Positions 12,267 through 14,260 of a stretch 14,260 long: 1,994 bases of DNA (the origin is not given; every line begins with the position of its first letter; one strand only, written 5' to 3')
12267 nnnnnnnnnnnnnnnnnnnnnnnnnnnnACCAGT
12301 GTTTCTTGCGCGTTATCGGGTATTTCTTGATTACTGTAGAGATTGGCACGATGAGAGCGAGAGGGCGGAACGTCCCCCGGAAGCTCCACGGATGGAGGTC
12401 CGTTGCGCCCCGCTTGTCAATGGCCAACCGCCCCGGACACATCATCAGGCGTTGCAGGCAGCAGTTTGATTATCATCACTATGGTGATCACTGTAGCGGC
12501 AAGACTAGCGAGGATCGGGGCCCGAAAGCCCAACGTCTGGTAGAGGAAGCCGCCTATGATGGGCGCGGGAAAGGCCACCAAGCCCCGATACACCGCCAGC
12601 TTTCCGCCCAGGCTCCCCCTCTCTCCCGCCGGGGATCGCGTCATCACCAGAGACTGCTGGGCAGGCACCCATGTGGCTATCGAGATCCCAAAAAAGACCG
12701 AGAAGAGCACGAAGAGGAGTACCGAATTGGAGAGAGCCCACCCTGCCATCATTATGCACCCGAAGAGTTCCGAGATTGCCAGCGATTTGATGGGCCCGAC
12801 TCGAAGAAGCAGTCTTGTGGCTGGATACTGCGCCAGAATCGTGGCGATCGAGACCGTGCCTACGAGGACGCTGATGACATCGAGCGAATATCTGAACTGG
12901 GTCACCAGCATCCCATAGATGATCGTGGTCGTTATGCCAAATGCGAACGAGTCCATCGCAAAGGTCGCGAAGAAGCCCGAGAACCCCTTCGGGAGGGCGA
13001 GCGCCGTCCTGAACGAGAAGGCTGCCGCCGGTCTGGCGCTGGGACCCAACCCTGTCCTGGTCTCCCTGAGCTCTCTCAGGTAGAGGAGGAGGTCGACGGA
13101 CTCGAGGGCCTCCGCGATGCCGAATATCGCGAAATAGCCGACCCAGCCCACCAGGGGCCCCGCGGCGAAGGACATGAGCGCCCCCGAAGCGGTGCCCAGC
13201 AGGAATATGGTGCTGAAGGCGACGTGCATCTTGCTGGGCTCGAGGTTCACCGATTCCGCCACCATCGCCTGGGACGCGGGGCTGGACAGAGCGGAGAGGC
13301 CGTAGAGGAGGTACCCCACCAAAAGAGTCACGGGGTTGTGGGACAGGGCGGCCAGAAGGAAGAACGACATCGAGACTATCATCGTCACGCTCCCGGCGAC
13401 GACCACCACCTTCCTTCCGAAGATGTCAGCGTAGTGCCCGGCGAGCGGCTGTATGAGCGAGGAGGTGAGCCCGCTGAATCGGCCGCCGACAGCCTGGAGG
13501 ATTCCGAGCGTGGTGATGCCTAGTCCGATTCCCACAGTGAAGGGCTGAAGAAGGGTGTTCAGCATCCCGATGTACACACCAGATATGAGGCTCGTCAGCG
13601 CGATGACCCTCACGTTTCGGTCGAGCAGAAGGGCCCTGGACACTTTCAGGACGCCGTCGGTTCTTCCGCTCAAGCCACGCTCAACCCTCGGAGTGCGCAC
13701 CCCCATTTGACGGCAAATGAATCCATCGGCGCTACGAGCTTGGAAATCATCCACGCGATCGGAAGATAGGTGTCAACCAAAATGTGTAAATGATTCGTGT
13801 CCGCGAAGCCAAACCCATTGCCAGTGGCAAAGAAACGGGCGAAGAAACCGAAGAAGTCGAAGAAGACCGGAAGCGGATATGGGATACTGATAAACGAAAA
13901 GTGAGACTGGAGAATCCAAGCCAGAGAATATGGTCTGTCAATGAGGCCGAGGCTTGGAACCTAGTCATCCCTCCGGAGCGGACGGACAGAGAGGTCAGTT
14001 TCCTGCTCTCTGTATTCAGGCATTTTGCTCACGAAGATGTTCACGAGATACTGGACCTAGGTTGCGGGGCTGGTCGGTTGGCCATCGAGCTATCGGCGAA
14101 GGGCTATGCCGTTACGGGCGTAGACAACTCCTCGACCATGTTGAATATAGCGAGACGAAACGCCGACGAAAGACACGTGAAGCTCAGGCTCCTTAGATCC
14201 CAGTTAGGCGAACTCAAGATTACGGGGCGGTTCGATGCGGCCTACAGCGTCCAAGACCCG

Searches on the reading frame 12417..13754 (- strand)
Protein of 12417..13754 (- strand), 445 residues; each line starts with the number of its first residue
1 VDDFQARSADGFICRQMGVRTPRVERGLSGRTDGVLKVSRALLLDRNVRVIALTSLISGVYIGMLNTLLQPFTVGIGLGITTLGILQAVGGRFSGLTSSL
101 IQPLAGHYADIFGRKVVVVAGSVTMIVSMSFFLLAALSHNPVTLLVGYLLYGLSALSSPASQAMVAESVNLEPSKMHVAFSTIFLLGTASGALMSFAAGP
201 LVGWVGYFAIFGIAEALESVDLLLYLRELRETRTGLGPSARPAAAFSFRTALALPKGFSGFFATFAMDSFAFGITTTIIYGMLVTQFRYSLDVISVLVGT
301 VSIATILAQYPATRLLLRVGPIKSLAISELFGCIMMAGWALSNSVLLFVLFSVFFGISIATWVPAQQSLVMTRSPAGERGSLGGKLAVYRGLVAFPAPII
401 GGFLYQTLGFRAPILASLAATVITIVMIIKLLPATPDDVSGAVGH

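Call 26: search_protein_families(library=pfam, proteins=[window:12417-13754:-], max_evalue=0.01)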
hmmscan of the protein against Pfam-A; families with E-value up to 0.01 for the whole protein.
window:12417-13754:- (445 aa): 1 family
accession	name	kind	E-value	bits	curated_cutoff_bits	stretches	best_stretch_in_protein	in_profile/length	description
PF07690.21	MFS_1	-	1.5e-36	126.5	33.4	2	52-395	2-344/347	Major Facilitator Superfamily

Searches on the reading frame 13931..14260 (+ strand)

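Call 26: search_protein_families(library=pfam, proteins=[window:13931-14260:+], max_evalue=0.01)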
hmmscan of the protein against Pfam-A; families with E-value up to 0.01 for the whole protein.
window:13931-14260:+ (110 aa): 12 families
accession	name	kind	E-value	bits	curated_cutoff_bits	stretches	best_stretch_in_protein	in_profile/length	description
PF13649.12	Methyltransf_25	-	8.7e-15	55.6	27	1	40-107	1-71/97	Methyltransferase domain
PF08241.18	Methyltransf_11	-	3.4e-10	40.9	21.2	1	41-107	1-67/95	Methyltransferase domain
PF13847.12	Methyltransf_31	-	3.6e-09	36.9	27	1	38-96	5-67/145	Methyltransferase domain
PF05175.20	MTS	-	1.4e-08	35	23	1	18-96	16-94/170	Methyltransferase small domain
PF08242.18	Methyltransf_12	-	5.9e-08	33.8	30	1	41-106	1-71/98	Methyltransferase domain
PF13489.12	Methyltransf_23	-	2.7e-07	30.9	27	1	34-81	20-67/164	Methyltransferase domain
PF03848.20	TehB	-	1e-06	28.8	20.4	1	39-104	33-99/193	Tellurite resistance protein TehB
PF06325.19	PrmA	-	3.3e-05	24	22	1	36-87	161-213/296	Ribosomal protein L11 methyltransferase (PrmA)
PF07942.18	CARME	-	0.00019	21.3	27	1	25-71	45-92/268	Carnosine N-methyltransferase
PF01209.24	Ubie_methyltran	-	0.00042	20.2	20.1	1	33-96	44-111/233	ubiE/COQ5 methyltransferase family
PF09445.16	Methyltransf_15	-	0.003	17.6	22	1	39-86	3-50/165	RNA cap guanine-N2 methyltransferase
PF13679.12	Methyltransf_32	-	0.0034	17.8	27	1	28-86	16-81/143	Methyltransferase domain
